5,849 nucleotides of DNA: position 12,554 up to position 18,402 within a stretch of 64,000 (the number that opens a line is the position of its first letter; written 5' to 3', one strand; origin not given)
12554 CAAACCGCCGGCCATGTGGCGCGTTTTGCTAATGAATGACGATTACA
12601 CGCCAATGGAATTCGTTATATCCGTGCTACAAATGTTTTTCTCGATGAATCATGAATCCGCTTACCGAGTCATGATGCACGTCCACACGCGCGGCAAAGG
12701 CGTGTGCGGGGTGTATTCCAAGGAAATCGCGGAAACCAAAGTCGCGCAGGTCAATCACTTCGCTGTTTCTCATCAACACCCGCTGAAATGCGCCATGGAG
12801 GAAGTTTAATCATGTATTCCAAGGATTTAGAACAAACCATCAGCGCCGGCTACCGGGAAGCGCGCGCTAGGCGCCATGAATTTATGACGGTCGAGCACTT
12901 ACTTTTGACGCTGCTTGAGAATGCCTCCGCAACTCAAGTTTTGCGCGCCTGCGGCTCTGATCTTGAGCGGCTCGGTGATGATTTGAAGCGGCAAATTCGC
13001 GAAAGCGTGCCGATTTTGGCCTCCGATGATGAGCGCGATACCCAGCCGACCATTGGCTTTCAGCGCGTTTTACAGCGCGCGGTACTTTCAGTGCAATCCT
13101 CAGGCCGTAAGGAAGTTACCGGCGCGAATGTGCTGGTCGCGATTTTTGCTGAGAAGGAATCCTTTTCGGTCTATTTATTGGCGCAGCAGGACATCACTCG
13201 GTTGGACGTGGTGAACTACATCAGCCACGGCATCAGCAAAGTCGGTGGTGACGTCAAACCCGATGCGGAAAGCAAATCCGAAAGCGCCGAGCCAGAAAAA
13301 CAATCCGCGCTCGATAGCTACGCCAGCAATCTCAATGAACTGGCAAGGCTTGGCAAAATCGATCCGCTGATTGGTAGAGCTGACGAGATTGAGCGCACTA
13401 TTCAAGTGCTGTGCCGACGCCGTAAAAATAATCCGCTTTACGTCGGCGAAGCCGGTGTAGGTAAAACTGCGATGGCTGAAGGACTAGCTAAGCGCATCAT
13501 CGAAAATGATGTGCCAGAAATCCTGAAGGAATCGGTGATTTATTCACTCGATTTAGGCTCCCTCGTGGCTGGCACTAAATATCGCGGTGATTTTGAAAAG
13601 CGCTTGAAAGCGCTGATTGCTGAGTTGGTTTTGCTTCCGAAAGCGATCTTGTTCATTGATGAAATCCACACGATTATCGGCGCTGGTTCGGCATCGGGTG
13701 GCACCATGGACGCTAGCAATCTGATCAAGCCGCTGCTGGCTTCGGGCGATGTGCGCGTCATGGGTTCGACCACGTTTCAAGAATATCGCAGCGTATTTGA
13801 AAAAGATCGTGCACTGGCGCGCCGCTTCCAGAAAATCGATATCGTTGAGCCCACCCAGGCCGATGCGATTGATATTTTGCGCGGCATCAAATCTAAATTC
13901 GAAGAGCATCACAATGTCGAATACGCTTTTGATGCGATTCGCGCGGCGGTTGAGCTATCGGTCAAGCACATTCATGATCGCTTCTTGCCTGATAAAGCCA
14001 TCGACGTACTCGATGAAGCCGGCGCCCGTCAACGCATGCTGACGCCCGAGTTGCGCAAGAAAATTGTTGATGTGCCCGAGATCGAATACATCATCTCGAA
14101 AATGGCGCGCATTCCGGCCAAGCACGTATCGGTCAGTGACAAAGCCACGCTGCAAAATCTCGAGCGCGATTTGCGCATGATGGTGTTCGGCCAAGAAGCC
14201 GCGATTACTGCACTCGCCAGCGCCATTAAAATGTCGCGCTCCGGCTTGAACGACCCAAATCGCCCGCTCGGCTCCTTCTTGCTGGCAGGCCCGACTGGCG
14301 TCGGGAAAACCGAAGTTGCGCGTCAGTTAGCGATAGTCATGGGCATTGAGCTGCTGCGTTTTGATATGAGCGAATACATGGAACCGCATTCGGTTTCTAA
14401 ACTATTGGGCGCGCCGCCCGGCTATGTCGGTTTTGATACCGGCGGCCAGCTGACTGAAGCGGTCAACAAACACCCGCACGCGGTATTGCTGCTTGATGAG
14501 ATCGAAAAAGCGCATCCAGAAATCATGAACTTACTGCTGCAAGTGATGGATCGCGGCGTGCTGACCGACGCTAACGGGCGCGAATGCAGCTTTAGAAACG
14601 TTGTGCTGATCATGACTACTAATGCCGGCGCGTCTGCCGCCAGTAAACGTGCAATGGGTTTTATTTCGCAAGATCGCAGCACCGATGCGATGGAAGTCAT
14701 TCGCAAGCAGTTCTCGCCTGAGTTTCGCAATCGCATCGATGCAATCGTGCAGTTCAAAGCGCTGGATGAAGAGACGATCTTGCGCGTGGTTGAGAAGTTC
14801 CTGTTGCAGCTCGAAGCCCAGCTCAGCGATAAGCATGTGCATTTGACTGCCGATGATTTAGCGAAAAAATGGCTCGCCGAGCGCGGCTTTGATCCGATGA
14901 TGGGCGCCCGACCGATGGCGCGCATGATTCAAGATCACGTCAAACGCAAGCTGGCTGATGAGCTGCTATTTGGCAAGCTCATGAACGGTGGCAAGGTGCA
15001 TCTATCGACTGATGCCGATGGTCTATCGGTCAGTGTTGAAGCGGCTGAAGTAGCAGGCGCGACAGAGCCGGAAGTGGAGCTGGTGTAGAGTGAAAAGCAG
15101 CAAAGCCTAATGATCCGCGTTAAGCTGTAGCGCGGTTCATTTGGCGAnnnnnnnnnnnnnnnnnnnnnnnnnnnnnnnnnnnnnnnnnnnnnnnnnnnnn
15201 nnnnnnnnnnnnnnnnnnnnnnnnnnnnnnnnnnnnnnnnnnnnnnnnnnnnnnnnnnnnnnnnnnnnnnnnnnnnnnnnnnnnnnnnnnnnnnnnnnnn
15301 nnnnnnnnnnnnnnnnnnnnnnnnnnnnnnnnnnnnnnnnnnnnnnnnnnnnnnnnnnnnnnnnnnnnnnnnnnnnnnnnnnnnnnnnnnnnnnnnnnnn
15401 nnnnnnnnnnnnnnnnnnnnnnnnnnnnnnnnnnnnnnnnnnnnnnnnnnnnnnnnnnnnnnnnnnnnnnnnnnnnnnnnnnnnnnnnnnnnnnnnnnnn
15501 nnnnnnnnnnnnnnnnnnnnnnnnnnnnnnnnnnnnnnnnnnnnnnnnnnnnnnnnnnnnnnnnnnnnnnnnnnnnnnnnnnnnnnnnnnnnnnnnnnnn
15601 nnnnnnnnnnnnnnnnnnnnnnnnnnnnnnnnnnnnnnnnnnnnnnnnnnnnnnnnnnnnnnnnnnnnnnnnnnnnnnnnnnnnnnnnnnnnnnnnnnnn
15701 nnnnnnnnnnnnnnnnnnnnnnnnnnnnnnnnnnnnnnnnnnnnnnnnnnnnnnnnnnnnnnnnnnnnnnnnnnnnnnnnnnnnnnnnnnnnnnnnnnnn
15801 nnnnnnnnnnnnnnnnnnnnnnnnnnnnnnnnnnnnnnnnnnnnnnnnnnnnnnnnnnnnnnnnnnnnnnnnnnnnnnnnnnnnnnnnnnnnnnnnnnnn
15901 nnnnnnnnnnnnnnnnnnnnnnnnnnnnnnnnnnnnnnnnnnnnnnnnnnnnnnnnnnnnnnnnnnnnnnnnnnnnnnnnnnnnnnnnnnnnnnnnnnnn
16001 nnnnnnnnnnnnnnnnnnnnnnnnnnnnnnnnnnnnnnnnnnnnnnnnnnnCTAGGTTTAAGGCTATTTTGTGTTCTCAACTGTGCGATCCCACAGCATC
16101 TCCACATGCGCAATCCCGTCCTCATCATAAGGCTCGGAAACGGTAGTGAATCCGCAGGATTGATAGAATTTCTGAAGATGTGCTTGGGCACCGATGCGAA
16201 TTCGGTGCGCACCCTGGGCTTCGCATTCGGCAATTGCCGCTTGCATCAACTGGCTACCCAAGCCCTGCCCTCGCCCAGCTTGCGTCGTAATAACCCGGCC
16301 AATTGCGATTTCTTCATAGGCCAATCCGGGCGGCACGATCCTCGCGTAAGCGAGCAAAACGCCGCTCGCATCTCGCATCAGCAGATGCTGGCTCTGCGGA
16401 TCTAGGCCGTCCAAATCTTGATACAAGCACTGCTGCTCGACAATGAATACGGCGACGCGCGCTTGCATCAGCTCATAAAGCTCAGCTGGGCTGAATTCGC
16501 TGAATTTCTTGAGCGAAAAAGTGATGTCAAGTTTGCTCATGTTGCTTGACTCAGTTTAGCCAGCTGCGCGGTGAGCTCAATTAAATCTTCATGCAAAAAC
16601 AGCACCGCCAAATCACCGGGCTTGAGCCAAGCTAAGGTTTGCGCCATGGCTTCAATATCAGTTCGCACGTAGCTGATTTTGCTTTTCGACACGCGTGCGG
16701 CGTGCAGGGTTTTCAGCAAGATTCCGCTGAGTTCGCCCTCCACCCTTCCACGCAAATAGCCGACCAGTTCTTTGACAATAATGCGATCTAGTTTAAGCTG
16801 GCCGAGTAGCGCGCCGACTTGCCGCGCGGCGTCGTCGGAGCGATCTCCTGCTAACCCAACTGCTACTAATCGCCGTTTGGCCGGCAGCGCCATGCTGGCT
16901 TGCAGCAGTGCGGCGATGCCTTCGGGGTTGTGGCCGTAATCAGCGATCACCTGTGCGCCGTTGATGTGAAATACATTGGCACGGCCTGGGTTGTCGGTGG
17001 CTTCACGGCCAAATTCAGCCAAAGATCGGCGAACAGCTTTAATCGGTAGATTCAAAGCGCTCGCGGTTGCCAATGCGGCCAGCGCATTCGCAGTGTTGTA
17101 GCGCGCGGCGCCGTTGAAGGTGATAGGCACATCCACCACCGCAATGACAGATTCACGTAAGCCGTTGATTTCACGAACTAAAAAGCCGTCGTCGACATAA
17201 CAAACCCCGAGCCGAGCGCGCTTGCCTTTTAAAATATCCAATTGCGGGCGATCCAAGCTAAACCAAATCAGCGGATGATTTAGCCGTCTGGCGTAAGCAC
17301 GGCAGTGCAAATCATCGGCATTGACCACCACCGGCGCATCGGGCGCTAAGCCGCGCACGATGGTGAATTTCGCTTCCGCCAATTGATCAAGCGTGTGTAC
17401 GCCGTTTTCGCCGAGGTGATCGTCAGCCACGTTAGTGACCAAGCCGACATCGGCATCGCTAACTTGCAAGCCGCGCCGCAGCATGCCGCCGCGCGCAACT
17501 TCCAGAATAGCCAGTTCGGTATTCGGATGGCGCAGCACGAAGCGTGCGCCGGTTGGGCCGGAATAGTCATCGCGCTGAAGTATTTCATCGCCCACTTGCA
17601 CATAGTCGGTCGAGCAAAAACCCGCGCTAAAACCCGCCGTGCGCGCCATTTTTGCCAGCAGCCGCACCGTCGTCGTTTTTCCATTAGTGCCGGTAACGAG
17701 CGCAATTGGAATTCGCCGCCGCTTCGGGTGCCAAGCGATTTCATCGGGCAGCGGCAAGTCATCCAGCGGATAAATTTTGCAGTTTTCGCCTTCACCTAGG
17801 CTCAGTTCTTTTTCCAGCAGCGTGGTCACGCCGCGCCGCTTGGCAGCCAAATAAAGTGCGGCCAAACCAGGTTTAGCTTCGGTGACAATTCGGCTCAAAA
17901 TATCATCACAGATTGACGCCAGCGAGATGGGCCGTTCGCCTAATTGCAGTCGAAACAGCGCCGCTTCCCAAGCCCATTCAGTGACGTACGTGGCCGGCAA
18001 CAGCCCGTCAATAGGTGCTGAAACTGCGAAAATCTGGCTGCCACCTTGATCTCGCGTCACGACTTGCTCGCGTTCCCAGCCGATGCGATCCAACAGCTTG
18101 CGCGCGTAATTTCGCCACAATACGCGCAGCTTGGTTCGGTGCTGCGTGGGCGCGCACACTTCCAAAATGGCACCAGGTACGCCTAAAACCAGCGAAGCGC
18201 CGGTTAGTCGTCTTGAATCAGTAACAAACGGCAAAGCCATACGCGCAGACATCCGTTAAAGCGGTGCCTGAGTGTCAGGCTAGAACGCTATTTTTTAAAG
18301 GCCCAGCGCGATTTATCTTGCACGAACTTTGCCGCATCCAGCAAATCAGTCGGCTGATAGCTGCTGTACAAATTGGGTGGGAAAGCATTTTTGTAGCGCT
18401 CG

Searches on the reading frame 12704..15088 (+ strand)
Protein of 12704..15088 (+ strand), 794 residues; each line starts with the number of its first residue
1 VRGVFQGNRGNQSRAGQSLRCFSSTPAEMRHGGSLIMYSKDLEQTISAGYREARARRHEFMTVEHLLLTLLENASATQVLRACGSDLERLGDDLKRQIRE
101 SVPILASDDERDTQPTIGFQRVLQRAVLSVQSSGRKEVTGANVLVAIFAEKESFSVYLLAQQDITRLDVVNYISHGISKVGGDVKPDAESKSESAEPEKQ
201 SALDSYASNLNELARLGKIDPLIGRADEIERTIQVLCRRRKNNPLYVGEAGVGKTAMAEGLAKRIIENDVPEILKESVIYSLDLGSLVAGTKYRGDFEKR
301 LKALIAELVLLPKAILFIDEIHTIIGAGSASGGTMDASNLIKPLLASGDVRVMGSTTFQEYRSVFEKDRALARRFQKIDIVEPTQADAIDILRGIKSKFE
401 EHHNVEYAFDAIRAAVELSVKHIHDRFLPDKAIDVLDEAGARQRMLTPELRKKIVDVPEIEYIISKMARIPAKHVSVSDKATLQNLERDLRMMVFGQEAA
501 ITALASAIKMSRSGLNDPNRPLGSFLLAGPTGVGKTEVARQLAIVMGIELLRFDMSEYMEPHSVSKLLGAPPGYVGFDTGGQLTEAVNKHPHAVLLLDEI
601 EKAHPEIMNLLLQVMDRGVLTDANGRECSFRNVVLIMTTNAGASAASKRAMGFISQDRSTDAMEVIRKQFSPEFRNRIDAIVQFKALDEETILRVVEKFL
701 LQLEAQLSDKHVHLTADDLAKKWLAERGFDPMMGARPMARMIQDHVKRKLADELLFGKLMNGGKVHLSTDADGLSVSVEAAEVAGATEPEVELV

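Call 62: search_protein_families(library=pfam, proteins=[window:12704-15088:+], max_evalue=0.0001)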
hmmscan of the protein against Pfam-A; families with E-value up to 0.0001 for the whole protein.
window:12704-15088:+ (794 aa): 16 families
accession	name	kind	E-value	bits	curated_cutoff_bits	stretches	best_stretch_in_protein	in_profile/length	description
PF07724.20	AAA_2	-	1.9e-59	200.9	27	1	520-681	1-166/166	AAA domain (Cdc48 subfamily)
PF17871.7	AAA_lid_9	-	8.6e-26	90.3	22.8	1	385-486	2-100/104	AAA lid domain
PF10431.15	ClpB_D2-small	-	7.3e-25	87.3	21.9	1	687-766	1-80/81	C-terminal, D2-small domain, of ClpB protein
PF00004.35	AAA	-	2.4e-23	83.4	21.2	2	245-358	2-110/131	ATPase family associated with various cellular activities (AAA)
PF07728.20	AAA_5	-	1.4e-16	61.2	22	1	525-642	2-124/139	AAA domain (dynein-related subfamily)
PF02861.25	Clp_N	-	5.4e-10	39.7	20.7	1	50-94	2-48/53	Clp amino terminal domain, pathogenicity island component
PF13401.12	AAA_22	-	4.1e-09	37.3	27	0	523-616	6-109/130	AAA domain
PF13191.12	AAA_16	-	6e-09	37.1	32.6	0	221-268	1-51/167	AAA ATPase domain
PF01078.27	Mg_chelatase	-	3e-08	33.7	20.3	0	587-690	102-205/207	Magnesium chelatase, subunit ChlI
PF00158.32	Sigma54_activat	-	7e-08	32.8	20.2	1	524-644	24-146/168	Sigma-54 interaction domain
PF05621.17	TniB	-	3.4e-06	27.1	22.4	0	263-380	70-184/189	Bacterial TniB protein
PF05496.18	RuvB_N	-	1.4e-05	25.3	27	0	496-550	11-61/159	Holliday junction DNA helicase RuvB P-loop domain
PF13238.12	AAA_18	-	3.9e-05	24.5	29.4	0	526-546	2-22/128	AAA domain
PF07726.17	AAA_3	-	5.8e-05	23.4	27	0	526-640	3-110/131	ATPase family associated with various cellular activities (AAA)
PF20720.3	nSTAND3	-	6.2e-05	23.2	27.2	0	246-270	22-46/155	Novel STAND NTPase 3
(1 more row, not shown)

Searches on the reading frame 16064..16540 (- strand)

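Call 62: search_protein_families(library=pfam, proteins=[window:16064-16540:-], max_evalue=0.0001)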
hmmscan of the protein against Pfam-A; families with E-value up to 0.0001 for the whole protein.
window:16064-16540:- (158 aa): 3 families
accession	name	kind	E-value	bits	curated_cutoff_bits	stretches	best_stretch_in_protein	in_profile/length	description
PF13673.13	Acetyltransf_10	-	1.4e-16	61.1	23.6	1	33-150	16-126/128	Acetyltransferase (GNAT) domain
PF00583.31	Acetyltransf_1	-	3.4e-13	50.3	20.7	1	37-131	18-116/116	Acetyltransferase (GNAT) family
PF13508.13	Acetyltransf_7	-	1.8e-10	41.5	27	1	52-132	5-83/84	Acetyltransferase (GNAT) domain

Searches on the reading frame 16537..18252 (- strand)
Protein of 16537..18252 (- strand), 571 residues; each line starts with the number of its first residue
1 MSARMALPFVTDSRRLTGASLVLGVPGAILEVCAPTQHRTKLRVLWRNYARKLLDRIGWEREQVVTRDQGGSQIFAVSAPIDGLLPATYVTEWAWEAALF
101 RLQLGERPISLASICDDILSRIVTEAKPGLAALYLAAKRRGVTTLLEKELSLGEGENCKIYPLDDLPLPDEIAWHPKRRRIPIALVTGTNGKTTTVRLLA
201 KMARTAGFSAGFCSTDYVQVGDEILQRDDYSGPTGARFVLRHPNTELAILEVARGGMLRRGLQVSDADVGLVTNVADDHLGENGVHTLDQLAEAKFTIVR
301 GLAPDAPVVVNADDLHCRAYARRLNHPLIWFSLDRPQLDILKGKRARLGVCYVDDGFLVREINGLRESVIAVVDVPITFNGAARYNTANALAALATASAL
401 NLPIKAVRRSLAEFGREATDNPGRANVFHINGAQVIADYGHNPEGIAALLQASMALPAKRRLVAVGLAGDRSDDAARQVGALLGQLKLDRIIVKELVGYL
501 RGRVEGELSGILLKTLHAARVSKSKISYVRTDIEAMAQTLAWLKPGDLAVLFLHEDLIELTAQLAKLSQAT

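Call 8: search_protein_families(library=pfam, proteins=[window:16537-18252:-], max_evalue=0.001)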
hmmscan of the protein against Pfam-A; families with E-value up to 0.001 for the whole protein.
window:16537-18252:- (571 aa): 2 families
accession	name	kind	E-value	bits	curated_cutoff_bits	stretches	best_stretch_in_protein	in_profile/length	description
PF08245.18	Mur_ligase_M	-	8.1e-23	81.9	24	1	186-397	1-200/200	Mur ligase middle domain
PF02875.26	Mur_ligase_C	-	8.3e-12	46.5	28.4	1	423-551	1-123/127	Mur ligase, glutamate ligase domain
